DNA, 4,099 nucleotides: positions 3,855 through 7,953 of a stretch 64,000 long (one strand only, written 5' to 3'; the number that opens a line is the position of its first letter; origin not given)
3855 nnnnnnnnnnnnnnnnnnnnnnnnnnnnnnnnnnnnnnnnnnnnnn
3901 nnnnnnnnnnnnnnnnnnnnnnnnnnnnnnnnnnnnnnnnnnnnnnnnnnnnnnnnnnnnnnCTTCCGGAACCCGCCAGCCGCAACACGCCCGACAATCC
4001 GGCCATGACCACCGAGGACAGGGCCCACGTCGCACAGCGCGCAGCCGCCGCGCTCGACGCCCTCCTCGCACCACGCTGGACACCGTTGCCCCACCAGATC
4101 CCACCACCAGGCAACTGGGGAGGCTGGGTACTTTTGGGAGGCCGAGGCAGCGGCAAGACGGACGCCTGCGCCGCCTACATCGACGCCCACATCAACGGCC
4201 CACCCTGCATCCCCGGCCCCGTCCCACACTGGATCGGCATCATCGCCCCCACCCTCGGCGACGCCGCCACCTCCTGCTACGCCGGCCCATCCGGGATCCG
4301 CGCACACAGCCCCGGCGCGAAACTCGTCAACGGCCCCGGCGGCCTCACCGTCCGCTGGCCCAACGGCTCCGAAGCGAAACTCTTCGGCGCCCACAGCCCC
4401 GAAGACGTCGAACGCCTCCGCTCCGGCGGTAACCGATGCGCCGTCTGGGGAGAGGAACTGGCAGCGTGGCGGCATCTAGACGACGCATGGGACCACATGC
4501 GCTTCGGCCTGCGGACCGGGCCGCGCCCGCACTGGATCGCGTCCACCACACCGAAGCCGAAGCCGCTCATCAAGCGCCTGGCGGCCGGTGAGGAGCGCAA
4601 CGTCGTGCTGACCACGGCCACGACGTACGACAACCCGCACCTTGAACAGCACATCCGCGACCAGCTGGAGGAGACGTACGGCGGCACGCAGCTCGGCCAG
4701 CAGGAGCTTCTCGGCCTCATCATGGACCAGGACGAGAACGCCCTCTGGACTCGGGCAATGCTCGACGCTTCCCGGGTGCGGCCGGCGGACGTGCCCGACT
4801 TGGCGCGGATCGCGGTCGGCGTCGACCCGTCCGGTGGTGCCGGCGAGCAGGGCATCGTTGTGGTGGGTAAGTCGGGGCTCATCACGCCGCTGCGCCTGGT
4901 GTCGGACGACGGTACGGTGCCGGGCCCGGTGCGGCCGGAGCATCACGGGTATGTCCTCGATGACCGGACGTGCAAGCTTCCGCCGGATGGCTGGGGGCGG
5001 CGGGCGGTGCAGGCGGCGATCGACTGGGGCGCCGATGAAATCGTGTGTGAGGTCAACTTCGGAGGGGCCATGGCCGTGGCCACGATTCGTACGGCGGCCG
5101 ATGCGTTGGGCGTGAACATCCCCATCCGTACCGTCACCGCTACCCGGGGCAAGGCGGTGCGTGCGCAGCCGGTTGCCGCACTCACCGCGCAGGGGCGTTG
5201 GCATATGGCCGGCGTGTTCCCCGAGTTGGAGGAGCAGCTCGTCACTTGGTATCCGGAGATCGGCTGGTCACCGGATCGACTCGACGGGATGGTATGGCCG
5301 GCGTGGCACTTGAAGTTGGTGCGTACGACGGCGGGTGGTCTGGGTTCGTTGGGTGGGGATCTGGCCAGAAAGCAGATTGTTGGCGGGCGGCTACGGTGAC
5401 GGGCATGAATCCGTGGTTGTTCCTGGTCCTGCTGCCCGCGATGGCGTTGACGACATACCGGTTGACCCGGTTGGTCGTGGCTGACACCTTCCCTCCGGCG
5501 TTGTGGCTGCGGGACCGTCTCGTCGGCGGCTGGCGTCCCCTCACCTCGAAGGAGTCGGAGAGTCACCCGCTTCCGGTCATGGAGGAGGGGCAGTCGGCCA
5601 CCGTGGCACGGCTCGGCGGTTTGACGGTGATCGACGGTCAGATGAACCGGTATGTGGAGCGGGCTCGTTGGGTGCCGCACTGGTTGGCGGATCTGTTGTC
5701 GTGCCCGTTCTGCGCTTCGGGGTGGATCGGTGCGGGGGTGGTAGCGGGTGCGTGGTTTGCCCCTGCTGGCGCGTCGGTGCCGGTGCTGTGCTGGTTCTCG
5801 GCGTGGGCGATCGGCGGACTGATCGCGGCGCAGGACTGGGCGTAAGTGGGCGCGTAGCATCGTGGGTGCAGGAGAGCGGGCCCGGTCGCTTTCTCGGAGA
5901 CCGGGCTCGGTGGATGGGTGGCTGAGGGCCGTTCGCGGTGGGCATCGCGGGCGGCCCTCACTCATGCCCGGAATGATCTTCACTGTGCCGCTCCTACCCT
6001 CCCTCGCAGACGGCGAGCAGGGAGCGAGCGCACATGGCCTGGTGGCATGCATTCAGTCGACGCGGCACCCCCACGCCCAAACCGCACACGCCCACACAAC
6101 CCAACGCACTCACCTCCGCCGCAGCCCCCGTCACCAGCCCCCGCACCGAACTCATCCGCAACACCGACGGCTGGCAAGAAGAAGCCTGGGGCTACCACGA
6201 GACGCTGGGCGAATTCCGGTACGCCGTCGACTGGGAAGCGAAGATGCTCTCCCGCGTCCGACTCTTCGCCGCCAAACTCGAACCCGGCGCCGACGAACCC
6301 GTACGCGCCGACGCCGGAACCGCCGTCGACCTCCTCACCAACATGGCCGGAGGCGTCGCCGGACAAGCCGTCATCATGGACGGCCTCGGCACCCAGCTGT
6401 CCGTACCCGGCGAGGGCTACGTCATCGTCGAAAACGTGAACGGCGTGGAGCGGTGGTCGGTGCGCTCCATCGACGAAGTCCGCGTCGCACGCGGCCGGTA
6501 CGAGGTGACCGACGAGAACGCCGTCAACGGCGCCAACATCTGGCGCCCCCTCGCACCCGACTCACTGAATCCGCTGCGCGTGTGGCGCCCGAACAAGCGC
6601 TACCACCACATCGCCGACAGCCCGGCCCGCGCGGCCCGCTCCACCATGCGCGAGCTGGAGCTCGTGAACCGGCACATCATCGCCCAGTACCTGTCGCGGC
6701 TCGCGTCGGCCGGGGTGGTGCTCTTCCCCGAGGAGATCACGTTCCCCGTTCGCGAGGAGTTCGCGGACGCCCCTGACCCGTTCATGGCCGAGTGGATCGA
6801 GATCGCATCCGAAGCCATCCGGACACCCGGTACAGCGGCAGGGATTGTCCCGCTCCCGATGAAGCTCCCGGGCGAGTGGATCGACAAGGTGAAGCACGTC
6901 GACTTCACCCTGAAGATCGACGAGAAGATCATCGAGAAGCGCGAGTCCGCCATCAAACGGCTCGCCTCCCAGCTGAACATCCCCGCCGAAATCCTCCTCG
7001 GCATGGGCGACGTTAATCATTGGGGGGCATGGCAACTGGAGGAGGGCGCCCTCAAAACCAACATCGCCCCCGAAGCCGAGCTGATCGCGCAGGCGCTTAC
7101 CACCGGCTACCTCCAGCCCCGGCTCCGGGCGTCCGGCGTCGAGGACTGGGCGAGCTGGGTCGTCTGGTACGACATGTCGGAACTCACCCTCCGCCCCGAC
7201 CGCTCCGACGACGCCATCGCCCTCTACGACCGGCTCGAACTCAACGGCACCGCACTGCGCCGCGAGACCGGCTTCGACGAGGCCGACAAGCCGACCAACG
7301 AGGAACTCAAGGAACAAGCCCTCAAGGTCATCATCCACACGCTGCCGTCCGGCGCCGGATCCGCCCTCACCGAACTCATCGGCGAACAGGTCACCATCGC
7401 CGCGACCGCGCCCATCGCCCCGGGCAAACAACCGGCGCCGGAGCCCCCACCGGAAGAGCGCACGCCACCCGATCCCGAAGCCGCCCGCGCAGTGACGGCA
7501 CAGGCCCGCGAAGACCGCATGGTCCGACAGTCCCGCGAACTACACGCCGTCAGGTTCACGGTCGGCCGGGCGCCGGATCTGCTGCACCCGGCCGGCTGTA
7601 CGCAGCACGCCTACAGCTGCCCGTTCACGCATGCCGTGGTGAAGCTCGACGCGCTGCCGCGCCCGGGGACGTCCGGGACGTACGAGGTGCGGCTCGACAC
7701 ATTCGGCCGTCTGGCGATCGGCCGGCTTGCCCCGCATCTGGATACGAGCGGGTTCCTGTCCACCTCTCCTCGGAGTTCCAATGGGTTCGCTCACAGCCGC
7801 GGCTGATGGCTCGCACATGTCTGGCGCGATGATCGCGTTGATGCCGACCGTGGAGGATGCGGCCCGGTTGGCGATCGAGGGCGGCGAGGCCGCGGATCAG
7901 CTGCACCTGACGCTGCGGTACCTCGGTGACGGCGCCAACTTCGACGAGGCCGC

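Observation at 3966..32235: Seven-copy non-canonical promoter motif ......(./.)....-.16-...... found only in the late region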

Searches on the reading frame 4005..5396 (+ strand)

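Call 13: search_protein_families(library=phrogs, proteins=[window:4005-5396:+], max_evalue=0.001)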
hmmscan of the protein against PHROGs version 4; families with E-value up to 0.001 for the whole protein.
window:4005-5396:+ (464 aa): 3 families
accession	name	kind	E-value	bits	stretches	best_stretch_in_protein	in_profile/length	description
phrog_2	-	head and packaging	3.2e-22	80.1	1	23-440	262-596/807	terminase large subunit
phrog_979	-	head and packaging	1.5e-13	51.3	1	201-440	367-603/642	terminase large subunit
phrog_38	-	head and packaging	5.9e-13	49.4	1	243-431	523-698/760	terminase large subunit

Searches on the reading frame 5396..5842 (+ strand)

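Call 13: search_protein_families(library=phrogs, proteins=[window:5396-5842:+], max_evalue=0.001)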
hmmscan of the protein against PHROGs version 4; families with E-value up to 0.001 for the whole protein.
window:5396-5842:+ (149 aa): 1 family
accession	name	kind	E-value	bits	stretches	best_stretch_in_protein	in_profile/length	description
phrog_781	-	unknown function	5.9e-12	46.1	1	5-142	33-127/152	-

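Call 71: search_protein_families(library=pfam, proteins=[window:5396-5842:+], max_evalue=0.01)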
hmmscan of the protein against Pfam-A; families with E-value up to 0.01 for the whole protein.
window:5396-5842:+ (149 aa): 1 family
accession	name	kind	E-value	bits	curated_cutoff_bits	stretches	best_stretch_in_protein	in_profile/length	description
PF07098.16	DUF1360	-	7.4e-11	42.4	21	1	81-142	36-97/102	Protein of unknown function (DUF1360)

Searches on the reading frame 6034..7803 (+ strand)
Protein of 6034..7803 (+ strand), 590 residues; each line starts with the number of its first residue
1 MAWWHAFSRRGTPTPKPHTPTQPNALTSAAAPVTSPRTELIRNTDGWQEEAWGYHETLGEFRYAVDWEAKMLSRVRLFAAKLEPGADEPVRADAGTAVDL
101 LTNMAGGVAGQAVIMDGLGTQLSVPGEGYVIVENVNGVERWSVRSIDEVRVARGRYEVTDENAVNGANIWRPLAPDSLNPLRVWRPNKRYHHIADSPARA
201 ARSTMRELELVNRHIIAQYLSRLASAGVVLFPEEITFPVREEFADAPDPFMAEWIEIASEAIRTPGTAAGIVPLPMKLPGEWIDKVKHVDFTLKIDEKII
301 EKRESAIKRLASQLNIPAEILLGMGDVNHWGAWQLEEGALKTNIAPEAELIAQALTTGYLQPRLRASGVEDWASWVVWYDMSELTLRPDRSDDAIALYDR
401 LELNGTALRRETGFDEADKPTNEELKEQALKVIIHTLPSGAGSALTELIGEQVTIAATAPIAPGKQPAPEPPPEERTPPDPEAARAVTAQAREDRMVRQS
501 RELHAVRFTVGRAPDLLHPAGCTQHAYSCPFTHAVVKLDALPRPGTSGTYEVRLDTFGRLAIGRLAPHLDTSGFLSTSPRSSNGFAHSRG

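Call 13: search_protein_families(library=phrogs, proteins=[window:6034-7803:+], max_evalue=0.001)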
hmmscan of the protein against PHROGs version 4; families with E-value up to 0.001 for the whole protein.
window:6034-7803:+ (590 aa): 1 family
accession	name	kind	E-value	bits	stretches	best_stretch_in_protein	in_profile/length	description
phrog_776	-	head and packaging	9e-121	405.5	1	15-513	12-534/620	portal protein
